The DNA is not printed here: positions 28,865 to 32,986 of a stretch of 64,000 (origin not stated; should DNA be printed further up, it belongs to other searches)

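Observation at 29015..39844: Five-gene cell-surface operon beside an IS remnant: 1273-aa secreted protein, FecR/FN3 protein, Cys-hydrolase-like protein, OM barrel, tandem-REC protein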

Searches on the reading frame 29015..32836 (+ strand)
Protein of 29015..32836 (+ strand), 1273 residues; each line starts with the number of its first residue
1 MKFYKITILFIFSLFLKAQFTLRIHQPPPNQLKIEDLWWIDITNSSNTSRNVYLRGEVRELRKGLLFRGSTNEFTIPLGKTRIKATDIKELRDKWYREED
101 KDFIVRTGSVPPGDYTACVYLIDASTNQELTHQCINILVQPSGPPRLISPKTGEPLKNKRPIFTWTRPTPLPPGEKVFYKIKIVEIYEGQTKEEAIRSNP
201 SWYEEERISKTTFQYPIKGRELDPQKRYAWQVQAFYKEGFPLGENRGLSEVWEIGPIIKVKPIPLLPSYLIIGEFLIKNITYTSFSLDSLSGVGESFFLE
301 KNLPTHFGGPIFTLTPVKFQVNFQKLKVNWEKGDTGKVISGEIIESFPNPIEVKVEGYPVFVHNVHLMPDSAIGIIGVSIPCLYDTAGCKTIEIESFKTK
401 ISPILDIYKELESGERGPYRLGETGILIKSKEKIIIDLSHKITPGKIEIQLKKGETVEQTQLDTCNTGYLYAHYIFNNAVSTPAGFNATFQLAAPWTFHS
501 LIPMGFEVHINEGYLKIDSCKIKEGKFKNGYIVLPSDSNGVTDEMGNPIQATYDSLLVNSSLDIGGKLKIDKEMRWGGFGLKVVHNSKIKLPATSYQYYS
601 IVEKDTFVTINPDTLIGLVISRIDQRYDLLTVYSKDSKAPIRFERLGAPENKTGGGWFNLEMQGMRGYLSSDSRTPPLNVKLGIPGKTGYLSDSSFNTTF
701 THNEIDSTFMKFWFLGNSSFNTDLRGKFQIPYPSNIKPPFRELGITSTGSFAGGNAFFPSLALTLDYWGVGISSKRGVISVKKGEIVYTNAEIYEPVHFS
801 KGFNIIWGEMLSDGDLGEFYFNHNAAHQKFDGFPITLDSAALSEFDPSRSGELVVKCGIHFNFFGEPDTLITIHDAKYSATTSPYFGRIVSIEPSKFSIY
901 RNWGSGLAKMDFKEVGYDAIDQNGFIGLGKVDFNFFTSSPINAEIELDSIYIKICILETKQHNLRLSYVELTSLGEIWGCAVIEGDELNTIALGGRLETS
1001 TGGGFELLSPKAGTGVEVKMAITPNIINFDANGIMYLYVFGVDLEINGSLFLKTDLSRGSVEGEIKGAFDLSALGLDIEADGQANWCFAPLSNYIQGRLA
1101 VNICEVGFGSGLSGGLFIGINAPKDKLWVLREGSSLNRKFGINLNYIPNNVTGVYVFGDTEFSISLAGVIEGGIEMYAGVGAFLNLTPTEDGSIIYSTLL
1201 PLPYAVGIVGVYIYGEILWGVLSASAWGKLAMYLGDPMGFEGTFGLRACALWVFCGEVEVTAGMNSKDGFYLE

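Call 5: search_protein_families(library=pfam, proteins=[window:29015-32836:+], max_evalue=0.1)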
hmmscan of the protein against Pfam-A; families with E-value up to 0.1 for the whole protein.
window:29015-32836:+ (1273 aa): 1 family
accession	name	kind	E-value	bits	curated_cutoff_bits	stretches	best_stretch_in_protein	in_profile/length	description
PF25788.1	Ig_Rha78A_N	-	0.00066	20.3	27.4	1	157-239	16-88/105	Rha78A-like, N-terminal immunoglobulin domain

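Call 6: search_protein_families(library=ncbifam, proteins=[window:29015-32836:+], max_evalue=0.1)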
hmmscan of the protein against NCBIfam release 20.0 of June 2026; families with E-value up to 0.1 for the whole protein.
window:29015-32836:+ (1273 aa): 0 families

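Call 12: search_solved_structures(query=window:29015-32836:+, max_evalue=10)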
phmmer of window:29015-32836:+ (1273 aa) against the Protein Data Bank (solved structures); distinct sequences matched with E-value up to 10: 0.

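Call 19: find_homologous_proteins(query=window:29015-32836:+)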
Query window:29015-32836:+ (1273 aa): 89 proteins with E <= 0.001 among 8000 candidates.
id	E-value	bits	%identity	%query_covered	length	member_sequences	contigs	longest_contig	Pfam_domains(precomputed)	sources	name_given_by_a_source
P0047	0.0e+0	2954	100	100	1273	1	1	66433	-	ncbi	ncbi:MAG: hypothetical protein ABIN61_05065 [candidate division WOR-3 bacterium]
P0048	0.0e+0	2099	70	98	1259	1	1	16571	-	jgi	jgi:hypothetical protein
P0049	0.0e+0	2039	68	100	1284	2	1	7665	-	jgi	jgi:hypothetical protein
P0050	0.0e+0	2033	67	99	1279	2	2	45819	-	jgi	-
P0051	0.0e+0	1969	65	100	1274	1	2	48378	-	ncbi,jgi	-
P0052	0.0e+0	1965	66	100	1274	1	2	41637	-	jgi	-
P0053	0.0e+0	1939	64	100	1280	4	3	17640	-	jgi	jgi:hypothetical protein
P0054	0.0e+0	1937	63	100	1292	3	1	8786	-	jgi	jgi:hypothetical protein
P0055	0.0e+0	1936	64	99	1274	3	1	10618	-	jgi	jgi:hypothetical protein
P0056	0.0e+0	1927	64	99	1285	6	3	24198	-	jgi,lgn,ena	jgi:hypothetical protein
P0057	0.0e+0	1926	65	100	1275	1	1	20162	-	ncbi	-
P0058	0.0e+0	1922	63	100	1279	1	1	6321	-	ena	-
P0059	0.0e+0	1921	63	100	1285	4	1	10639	-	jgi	-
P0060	0.0e+0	1920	63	100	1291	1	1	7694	-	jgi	jgi:hypothetical protein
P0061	0.0e+0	1916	64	100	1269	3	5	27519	-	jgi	-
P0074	0.0e+0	1446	51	100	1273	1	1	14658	-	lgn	-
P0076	0.0e+0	1413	50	100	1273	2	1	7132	-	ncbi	-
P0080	0.0e+0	1225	47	100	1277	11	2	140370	-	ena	-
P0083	2.1e-145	505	32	98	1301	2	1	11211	-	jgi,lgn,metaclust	metaclust:\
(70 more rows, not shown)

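Call 21: find_encoding_contigs(protein=P0083, flank=10000, max_places=2)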
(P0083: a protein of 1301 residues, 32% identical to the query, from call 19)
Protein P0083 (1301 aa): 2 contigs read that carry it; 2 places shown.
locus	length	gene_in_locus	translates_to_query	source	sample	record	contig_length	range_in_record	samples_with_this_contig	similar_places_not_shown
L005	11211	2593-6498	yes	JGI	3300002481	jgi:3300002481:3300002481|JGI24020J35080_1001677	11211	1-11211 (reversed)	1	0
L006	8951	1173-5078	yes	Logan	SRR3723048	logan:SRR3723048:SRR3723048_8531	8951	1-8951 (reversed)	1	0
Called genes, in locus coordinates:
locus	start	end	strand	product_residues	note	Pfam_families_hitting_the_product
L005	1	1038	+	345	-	PF07690:MFS_1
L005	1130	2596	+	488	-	-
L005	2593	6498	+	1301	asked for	-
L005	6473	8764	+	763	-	PF25833:Fn3_SaeA_3rd (faint), PF00041:fn3 (faint)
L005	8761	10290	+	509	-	-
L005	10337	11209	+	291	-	?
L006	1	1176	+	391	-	?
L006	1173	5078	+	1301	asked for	-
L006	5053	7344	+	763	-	PF25833:Fn3_SaeA_3rd (faint), PF00041:fn3 (faint)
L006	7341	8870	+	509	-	-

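Call 22: find_encoding_contigs(protein=P0080, flank=10000, max_places=1)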
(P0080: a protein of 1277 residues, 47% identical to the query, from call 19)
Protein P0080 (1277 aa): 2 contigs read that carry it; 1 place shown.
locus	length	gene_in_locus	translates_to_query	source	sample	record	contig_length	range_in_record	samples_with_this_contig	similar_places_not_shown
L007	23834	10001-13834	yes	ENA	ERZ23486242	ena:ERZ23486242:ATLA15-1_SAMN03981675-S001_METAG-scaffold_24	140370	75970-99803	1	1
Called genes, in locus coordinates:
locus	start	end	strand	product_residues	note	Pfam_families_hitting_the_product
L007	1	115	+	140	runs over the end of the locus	PF02698:DUF218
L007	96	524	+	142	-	PF01951:Archease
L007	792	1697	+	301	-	PF00892:EamA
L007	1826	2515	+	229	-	PF03099:BPL_LplA_LipB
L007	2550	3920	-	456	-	PF01554:MatE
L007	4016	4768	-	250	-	PF13483:Lactamase_B_3, PF12706:Lactamase_B_2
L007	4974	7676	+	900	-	-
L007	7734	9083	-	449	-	PF02310:B12-binding, PF04055:Radical_SAM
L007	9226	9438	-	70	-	-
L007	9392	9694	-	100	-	PF00076:RRM_1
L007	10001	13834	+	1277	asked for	-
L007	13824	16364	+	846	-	-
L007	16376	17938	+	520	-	-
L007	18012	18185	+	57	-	-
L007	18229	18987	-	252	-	PF27246:MJ1433_N, PF27232:MJ1433_C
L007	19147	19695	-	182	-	PF00210:Ferritin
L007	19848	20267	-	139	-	PF01475:FUR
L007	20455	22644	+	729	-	PF03648:Glyco_hydro_67N, PF07488:Glyco_hydro_67M, PF07477:Glyco_hydro_67C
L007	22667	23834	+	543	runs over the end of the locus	PF01301:Glyco_hydro_35, PF02449:Glyco_hydro_42, PF18120:DUF5597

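Call 27: search_protein_families(library=pfam, proteins=[L005:1130-2596:+, L005:10337-11209:+, L005:6473-8764:+, L007:13824-16364:+, L007:4974-7676:+], max_evalue=0.01)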
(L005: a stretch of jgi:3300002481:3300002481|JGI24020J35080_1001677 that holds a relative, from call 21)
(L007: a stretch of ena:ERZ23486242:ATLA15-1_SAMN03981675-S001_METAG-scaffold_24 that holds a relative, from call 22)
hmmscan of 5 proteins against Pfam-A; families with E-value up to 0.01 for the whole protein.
L005:1130-2596:+ (488 aa): 0 families

L005:10337-11209:+ (291 aa): 0 families

L005:6473-8764:+ (763 aa): 2 families
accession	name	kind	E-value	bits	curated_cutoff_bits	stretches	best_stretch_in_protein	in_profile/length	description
PF00041.27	fn3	-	7.8e-12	45.7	25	0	684-760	11-83/84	Fibronectin type III domain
PF25523.1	Ig_RIMBP2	-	0.0087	16.5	27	0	316-358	5-47/105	RIMBP2-like, immunoglobulin-like domain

L007:13824-16364:+ (846 aa): 4 families
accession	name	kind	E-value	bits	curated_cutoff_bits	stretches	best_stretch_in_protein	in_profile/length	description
PF25523.1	Ig_RIMBP2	-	0.00065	20.1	27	0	406-446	3-47/105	RIMBP2-like, immunoglobulin-like domain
PF25788.1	Ig_Rha78A_N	-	0.0018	18.9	27.4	0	812-840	69-97/105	Rha78A-like, N-terminal immunoglobulin domain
PF21200.3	Glyco_hydro_39_C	-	0.0055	17.4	27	0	375-396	64-85/89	Alpha-L-iduronidase C-terminal domain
PF16794.11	fn3_4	-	0.0097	16.3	27.1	0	373-397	79-103/103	Fibronectin-III type domain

L007:4974-7676:+ (900 aa): 0 families
